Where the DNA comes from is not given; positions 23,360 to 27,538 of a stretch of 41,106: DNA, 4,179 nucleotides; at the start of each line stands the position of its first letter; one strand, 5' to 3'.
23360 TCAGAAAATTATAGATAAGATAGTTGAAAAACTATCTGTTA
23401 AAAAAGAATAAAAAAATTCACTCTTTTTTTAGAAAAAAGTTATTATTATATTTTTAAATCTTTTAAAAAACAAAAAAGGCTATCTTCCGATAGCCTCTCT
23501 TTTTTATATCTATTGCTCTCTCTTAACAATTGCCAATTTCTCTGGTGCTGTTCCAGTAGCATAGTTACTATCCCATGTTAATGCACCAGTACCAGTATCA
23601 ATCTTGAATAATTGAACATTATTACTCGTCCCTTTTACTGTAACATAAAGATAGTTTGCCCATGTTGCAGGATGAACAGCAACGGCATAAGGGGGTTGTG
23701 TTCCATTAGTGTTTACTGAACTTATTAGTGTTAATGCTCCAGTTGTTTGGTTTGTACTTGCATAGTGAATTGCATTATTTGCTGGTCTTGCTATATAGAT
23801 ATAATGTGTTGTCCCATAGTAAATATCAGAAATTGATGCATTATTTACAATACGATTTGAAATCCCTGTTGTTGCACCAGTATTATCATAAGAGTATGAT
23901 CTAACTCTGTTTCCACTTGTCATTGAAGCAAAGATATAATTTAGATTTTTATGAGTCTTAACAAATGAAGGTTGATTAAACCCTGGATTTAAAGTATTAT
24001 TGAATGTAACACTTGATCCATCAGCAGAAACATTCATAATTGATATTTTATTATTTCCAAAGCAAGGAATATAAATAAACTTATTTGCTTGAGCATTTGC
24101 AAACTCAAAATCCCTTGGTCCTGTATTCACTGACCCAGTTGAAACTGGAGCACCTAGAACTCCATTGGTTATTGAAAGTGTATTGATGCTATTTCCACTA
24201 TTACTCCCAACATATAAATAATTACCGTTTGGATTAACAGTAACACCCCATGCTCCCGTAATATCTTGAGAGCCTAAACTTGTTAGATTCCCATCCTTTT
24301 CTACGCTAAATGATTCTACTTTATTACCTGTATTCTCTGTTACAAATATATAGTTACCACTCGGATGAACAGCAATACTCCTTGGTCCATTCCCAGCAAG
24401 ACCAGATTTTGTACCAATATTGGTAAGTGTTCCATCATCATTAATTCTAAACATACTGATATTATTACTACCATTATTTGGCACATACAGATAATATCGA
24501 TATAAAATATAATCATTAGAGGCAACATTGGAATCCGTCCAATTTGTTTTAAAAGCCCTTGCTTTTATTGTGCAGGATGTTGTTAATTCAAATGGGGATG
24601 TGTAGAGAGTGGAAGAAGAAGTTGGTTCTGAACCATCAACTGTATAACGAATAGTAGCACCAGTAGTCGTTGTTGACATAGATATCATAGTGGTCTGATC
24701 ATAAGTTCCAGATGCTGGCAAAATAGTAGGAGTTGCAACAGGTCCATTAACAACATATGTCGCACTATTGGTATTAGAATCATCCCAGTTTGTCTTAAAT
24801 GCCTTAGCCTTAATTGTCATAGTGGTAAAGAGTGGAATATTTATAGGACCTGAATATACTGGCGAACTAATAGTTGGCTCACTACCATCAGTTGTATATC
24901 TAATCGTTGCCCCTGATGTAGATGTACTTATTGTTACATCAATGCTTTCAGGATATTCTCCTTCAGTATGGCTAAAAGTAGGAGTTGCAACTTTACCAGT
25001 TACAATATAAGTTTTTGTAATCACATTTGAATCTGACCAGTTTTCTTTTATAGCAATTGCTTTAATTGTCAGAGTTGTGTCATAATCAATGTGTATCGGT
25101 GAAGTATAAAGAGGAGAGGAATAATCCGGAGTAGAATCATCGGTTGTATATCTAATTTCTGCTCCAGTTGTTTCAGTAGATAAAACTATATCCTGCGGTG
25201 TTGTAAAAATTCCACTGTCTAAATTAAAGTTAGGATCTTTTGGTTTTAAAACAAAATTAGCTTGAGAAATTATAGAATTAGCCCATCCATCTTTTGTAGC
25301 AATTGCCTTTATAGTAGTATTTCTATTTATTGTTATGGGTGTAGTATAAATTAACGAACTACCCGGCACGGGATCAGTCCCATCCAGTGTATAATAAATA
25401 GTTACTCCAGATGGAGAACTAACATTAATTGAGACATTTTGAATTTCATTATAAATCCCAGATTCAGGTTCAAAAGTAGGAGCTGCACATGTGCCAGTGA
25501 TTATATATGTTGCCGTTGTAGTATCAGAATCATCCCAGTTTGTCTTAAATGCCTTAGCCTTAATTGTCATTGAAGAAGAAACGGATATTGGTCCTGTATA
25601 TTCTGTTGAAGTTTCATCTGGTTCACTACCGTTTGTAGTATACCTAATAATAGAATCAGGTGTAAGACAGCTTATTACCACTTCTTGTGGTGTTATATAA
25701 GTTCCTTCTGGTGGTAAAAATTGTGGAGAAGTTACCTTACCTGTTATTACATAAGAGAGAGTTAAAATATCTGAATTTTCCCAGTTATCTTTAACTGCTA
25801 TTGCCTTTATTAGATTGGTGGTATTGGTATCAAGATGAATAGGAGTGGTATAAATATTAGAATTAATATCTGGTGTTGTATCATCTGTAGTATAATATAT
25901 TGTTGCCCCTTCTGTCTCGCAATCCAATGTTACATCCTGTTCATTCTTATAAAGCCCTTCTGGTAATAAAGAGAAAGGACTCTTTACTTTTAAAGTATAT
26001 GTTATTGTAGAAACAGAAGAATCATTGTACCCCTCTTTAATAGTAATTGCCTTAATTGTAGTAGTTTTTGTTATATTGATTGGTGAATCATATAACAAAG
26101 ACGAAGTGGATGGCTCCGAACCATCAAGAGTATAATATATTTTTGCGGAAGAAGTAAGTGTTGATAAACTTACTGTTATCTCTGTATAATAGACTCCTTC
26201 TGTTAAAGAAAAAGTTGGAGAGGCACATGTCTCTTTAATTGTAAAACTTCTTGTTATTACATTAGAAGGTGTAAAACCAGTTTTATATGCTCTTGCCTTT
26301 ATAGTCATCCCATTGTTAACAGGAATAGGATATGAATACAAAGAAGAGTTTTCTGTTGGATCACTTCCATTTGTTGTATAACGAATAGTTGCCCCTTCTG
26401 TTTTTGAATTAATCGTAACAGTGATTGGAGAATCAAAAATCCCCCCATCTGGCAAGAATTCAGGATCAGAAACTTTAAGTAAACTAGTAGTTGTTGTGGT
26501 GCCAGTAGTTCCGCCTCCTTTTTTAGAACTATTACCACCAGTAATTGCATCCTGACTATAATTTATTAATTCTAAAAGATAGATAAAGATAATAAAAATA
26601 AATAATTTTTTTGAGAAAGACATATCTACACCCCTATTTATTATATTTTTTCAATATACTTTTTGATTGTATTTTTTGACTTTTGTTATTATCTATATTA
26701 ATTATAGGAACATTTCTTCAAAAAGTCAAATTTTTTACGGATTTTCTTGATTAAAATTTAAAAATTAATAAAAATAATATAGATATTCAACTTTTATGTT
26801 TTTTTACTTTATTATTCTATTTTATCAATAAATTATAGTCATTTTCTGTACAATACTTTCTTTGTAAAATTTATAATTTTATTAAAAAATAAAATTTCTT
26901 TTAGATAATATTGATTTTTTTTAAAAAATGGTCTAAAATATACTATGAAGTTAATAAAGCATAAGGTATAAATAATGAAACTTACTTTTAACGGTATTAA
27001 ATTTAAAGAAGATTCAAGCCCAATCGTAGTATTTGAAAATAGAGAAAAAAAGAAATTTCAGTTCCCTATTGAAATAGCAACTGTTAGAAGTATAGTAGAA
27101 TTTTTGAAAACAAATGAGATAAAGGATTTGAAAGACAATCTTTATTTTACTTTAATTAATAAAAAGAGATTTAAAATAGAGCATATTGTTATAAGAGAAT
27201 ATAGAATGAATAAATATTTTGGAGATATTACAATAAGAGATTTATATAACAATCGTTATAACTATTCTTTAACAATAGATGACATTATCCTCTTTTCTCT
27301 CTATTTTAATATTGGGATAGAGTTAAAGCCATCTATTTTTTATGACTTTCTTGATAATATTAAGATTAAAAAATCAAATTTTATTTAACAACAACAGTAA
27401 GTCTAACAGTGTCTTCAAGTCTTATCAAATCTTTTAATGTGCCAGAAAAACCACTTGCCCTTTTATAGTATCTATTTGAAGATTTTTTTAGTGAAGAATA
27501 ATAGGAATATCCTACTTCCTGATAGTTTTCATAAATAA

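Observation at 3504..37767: Highly iterated palindrome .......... (extended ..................) scattered through genes and spacers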

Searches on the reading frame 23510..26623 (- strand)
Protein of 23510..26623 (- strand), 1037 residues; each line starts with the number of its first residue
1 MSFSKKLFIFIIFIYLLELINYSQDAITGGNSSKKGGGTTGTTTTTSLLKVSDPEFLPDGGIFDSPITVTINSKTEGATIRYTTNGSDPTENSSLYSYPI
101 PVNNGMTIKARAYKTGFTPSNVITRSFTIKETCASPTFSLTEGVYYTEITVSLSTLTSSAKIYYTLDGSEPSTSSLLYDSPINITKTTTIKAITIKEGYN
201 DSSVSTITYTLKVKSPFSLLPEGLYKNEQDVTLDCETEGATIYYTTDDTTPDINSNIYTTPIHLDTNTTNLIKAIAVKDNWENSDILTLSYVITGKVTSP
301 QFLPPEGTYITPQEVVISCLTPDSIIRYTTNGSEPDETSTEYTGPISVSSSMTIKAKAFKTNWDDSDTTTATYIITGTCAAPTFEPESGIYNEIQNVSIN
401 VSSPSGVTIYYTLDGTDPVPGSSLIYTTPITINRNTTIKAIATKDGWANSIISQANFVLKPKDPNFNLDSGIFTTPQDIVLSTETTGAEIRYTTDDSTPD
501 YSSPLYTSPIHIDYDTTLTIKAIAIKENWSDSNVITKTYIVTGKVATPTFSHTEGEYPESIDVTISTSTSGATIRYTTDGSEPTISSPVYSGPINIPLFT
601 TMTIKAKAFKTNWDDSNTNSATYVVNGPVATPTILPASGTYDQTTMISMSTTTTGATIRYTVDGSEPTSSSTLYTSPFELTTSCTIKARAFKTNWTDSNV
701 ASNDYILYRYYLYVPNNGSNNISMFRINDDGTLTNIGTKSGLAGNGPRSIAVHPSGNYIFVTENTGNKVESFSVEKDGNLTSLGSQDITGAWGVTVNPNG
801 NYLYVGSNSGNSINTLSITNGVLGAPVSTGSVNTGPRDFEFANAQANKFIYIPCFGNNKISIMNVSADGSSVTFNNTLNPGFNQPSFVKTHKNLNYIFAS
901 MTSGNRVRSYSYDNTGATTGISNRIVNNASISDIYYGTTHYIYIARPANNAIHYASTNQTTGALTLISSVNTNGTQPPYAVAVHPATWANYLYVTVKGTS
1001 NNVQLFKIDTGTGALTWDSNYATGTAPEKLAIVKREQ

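Call 10: search_protein_families(library=pfam, proteins=[window:23510-26623:-])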
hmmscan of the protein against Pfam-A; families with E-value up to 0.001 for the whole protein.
window:23510-26623:- (1037 aa): 4 families
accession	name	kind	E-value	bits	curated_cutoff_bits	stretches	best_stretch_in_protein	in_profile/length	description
PF13290.12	CHB_HEX_C_1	-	1.6e-157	512.1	22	8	636-701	1-66/67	Chitobiase/beta-hexosaminidase C-terminal domain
PF13287.12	Fn3_assoc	-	3.7e-132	430.9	23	8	231-291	1-59/59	Fn3 associated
PF10282.15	Lactonase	-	1.1e-28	100.9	21.7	3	711-844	156-301/344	Lactonase, 7-bladed beta-propeller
PF03174.19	CHB_HEX_C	-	1.7e-15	57.2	23.6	0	635-692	14-69/76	Chitobiase/beta-hexosaminidase C-terminal domain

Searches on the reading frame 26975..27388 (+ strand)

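Call 10: search_protein_families(library=pfam, proteins=[window:26975-27388:+])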
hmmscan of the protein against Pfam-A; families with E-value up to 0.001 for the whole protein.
window:26975-27388:+ (137 aa): 1 family
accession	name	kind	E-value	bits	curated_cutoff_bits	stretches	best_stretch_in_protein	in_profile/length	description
PF02577.19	BFN_dom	-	0.00038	20.7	27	1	20-122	3-104/112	Bifunctional nuclease domain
